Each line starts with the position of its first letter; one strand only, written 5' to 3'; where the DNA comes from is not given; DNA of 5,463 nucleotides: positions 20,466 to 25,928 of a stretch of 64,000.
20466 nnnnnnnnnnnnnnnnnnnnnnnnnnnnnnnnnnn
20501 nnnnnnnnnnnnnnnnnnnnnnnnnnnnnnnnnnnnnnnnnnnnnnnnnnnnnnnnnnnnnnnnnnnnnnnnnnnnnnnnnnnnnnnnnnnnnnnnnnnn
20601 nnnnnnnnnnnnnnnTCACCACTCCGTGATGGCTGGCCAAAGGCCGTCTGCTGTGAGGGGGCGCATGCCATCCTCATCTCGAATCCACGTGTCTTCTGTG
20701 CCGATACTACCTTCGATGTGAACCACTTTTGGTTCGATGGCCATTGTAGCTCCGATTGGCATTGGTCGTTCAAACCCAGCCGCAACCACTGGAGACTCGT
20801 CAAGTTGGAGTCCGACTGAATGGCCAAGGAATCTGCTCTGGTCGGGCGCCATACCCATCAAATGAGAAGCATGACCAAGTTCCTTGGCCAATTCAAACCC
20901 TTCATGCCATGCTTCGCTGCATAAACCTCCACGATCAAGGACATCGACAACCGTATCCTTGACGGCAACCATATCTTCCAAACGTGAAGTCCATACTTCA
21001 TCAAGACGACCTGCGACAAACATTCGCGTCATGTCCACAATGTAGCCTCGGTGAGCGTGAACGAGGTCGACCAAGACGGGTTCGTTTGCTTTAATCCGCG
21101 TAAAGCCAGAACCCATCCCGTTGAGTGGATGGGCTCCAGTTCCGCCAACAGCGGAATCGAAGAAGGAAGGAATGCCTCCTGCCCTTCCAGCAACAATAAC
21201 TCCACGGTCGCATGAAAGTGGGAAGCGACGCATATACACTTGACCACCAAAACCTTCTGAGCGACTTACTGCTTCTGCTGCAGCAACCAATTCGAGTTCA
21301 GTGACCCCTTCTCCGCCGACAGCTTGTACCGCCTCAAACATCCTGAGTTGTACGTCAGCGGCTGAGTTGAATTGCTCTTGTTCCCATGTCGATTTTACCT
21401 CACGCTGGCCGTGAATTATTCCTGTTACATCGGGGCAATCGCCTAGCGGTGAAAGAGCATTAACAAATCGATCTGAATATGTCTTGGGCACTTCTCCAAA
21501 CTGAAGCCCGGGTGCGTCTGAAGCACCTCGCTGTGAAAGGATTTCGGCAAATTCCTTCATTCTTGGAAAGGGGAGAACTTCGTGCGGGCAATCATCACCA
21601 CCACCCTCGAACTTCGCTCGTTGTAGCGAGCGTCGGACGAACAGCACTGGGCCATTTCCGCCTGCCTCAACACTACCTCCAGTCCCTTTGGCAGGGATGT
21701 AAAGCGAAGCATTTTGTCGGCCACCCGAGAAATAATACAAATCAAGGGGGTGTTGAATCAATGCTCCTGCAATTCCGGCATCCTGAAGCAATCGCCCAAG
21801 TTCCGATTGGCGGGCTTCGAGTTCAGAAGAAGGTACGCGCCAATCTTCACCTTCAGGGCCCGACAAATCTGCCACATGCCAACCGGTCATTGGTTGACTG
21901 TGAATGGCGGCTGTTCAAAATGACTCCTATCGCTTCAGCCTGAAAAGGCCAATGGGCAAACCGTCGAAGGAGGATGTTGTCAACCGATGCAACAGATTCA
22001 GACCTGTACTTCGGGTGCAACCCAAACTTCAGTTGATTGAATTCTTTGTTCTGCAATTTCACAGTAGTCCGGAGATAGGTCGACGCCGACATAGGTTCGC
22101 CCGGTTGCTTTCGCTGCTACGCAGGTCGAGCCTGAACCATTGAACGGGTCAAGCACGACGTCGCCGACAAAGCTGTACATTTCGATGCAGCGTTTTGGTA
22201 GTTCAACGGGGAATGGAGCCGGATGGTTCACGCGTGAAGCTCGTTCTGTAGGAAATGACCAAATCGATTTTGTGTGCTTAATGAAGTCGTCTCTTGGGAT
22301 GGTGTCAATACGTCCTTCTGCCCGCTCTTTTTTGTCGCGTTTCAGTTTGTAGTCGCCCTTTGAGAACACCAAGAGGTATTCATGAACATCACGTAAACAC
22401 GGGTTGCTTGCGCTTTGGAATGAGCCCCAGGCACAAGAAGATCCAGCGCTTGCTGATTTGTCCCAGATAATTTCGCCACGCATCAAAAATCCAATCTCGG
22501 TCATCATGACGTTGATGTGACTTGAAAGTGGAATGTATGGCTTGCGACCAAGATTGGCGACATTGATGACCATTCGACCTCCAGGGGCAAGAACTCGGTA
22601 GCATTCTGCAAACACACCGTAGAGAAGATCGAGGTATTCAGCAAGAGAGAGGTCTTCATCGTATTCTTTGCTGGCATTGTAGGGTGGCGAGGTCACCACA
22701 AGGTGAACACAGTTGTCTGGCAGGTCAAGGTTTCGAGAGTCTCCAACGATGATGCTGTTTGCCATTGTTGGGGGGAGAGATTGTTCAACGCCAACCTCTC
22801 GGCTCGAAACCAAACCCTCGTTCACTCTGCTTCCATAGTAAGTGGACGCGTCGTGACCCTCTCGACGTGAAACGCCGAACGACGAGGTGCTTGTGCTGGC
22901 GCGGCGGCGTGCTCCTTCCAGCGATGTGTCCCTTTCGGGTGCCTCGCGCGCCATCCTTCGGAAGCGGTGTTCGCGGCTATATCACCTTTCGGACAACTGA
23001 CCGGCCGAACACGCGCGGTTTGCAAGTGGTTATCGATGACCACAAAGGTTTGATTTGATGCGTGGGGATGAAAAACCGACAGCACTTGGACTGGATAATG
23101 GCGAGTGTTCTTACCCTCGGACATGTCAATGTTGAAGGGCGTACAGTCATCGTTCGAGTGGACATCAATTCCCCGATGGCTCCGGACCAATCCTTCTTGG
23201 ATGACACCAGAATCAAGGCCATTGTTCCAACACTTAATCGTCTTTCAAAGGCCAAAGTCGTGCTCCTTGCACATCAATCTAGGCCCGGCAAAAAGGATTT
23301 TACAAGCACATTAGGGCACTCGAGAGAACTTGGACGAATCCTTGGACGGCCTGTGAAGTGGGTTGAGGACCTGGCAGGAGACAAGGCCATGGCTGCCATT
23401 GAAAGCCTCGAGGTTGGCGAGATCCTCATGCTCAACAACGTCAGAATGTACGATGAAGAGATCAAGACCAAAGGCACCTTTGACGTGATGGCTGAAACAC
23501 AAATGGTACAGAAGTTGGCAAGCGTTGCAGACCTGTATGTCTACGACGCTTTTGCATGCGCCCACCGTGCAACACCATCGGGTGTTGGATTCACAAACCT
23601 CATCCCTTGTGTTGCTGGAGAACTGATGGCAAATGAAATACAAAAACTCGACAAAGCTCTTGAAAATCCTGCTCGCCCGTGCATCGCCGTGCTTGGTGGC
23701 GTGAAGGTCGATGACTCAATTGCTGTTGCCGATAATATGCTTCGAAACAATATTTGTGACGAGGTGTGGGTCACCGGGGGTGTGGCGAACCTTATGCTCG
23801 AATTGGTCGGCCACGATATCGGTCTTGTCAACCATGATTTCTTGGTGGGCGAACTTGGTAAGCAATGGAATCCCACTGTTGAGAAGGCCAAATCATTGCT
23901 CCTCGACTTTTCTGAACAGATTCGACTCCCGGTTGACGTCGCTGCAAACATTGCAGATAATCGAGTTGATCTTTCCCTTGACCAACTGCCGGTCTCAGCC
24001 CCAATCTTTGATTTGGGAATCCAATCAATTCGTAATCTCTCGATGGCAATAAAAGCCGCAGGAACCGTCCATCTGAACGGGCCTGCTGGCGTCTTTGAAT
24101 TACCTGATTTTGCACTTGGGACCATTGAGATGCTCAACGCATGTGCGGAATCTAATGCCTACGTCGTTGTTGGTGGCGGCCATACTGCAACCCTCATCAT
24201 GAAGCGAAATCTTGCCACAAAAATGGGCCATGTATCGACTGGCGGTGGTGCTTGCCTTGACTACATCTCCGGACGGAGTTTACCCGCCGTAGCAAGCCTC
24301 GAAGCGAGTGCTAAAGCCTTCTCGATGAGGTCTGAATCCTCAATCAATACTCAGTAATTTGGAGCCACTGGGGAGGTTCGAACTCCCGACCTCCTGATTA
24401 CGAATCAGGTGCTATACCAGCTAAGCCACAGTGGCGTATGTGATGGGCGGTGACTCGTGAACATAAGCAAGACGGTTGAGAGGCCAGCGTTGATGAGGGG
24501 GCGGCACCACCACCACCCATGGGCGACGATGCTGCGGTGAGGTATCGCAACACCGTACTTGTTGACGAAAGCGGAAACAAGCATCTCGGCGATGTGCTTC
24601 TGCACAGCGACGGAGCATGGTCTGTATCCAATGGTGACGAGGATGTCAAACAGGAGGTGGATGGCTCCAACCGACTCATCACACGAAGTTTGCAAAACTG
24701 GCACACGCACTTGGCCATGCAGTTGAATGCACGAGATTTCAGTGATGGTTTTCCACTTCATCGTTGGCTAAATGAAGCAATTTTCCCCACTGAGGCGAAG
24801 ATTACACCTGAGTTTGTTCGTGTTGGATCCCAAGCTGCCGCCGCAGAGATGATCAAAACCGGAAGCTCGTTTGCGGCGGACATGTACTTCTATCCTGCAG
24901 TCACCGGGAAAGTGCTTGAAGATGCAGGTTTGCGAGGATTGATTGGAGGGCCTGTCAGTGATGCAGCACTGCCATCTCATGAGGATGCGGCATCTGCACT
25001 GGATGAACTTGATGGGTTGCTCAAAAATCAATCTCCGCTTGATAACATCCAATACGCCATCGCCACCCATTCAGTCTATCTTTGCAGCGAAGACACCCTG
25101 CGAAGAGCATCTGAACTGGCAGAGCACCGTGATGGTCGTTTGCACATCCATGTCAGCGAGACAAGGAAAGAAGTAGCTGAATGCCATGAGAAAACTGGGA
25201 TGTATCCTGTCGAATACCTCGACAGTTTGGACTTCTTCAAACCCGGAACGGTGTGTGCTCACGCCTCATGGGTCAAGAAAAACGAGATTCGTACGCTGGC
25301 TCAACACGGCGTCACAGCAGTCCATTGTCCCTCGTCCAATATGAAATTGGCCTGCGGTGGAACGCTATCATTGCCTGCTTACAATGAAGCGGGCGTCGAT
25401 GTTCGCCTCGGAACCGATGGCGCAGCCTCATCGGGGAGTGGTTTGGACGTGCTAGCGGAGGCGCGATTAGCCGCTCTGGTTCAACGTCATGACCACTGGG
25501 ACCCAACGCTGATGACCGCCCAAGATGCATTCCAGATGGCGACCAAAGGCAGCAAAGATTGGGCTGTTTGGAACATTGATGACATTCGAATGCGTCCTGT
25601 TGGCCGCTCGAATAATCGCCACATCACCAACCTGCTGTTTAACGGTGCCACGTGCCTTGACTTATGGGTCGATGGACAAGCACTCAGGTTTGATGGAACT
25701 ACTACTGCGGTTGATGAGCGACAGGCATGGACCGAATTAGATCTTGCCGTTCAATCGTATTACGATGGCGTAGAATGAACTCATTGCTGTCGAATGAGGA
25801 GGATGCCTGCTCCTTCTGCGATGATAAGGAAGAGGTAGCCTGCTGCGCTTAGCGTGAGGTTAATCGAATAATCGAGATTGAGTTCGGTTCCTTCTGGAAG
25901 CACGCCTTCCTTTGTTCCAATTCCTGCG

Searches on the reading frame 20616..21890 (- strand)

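Call 3: search_protein_families(library=pfam, proteins=[window:20616-21890:-], max_evalue=1)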
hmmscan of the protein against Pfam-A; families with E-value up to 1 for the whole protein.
window:20616-21890:- (424 aa): 2 families
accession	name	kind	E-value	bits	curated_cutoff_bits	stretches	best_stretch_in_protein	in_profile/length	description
PF00557.29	Peptidase_M24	-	1.1e-20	74.8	23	1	173-402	2-204/208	Metallopeptidase family M24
PF01321.24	Creatinase_N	-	9.7e-08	33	22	1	28-165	2-128/128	Creatinase/Prolidase N-terminal domain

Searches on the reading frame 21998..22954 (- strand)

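Call 3: search_protein_families(library=pfam, proteins=[window:21998-22954:-], max_evalue=1)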
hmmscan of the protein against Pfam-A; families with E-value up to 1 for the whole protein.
window:21998-22954:- (318 aa): 7 families
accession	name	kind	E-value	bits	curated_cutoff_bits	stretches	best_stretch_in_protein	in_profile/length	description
PF01555.25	N6_N4_Mtase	-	8.5e-51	173.4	26.7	1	83-302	1-220/221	DNA methylase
PF08241.18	Methyltransf_11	-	1e-08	36.1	21.2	2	66-130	44-95/95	Methyltransferase domain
PF13649.12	Methyltransf_25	-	7e-07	30.3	27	1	267-310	1-46/97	Methyltransferase domain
PF13847.12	Methyltransf_31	-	0.001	19.2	27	1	264-308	4-51/145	Methyltransferase domain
PF08242.18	Methyltransf_12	-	0.0017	19.5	30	1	273-309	6-44/98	Methyltransferase domain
PF01170.24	UPF0020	-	0.066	13.3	22.3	0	69-101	108-140/197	RMKL-like, methyltransferase domain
PF02086.21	MethyltransfD12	-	0.11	12.6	22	1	264-306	21-63/253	D12 class N6 adenine-specific DNA methyltransferase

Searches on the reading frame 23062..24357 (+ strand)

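Call 57: search_protein_families(library=pfam, proteins=[window:23062-24357:+], max_evalue=0.001)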
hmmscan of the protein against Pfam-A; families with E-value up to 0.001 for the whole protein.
window:23062-24357:+ (431 aa): 1 family
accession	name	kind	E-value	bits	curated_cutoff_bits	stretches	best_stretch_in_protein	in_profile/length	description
PF00162.24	PGK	-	9.5e-108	361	27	1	21-405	3-379/379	Phosphoglycerate kinase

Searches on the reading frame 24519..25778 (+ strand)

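Call 57: search_protein_families(library=pfam, proteins=[window:24519-25778:+], max_evalue=0.001)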
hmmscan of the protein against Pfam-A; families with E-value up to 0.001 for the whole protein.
window:24519-25778:+ (419 aa): 1 family
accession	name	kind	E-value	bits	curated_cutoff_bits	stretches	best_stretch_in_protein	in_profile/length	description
PF01979.26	Amidohydro_1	-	1.4e-40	140.1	25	1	60-343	8-292/345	Amidohydrolase family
